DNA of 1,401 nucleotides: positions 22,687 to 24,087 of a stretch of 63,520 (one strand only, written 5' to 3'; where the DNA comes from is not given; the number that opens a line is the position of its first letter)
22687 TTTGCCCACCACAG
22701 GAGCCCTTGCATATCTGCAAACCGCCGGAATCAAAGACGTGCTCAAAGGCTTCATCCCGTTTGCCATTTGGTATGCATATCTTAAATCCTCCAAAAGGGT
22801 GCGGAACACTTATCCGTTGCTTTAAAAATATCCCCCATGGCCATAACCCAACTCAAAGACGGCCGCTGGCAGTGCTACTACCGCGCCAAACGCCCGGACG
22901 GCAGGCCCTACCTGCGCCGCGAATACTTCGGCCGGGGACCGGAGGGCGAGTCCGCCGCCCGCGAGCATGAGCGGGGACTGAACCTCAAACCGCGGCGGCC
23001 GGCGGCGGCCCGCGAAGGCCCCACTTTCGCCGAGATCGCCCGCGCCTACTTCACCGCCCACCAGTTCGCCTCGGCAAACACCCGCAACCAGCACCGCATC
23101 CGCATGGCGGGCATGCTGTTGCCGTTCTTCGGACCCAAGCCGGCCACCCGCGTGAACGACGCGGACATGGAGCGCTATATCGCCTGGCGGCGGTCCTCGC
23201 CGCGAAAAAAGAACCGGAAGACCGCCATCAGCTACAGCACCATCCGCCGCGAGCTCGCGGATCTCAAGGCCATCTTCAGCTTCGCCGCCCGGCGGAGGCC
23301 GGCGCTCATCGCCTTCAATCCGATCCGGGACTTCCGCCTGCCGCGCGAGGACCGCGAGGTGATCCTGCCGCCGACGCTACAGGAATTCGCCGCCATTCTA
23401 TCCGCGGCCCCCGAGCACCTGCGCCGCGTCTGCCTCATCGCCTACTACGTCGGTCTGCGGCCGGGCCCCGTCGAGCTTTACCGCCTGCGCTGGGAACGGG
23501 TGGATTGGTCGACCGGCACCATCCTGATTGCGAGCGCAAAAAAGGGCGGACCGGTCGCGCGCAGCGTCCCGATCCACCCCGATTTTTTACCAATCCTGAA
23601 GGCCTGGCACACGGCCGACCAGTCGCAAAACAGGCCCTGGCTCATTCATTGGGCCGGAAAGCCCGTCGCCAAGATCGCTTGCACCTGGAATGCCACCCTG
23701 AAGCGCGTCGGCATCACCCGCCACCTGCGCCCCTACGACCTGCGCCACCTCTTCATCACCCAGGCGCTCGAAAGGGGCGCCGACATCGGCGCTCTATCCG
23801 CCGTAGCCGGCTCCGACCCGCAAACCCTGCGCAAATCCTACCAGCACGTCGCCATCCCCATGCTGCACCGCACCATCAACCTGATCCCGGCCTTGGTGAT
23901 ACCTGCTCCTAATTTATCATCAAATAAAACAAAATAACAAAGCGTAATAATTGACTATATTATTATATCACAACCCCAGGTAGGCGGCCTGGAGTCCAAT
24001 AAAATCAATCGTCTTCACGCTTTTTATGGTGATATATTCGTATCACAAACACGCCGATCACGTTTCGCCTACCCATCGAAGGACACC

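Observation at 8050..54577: Ten same-orientation copies of a 24-nt GTGG-headed palindrome (REP-like element) spread through a phage genome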

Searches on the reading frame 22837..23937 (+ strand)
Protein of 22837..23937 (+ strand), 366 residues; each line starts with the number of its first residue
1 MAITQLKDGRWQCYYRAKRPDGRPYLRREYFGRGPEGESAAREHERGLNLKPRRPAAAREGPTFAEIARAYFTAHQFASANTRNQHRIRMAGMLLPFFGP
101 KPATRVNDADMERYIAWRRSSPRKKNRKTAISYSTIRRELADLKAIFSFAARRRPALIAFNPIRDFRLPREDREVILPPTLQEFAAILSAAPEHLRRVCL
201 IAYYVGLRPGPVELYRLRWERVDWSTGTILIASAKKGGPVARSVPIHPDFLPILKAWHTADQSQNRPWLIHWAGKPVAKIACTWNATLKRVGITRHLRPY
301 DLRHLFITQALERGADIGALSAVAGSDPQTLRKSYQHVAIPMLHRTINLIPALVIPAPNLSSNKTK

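Call 39: search_protein_families(library=phrogs, proteins=[window:22837-23937:+], max_evalue=0.00001)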
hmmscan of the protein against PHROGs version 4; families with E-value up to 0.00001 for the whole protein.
window:22837-23937:+ (366 aa): 2 families
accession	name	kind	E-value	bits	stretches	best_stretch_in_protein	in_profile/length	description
phrog_1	-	integration and excision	5.8e-49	168.9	1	6-352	119-449/611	integrase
phrog_216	-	integration and excision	1.8e-18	67.7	1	157-346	34-232/301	integrase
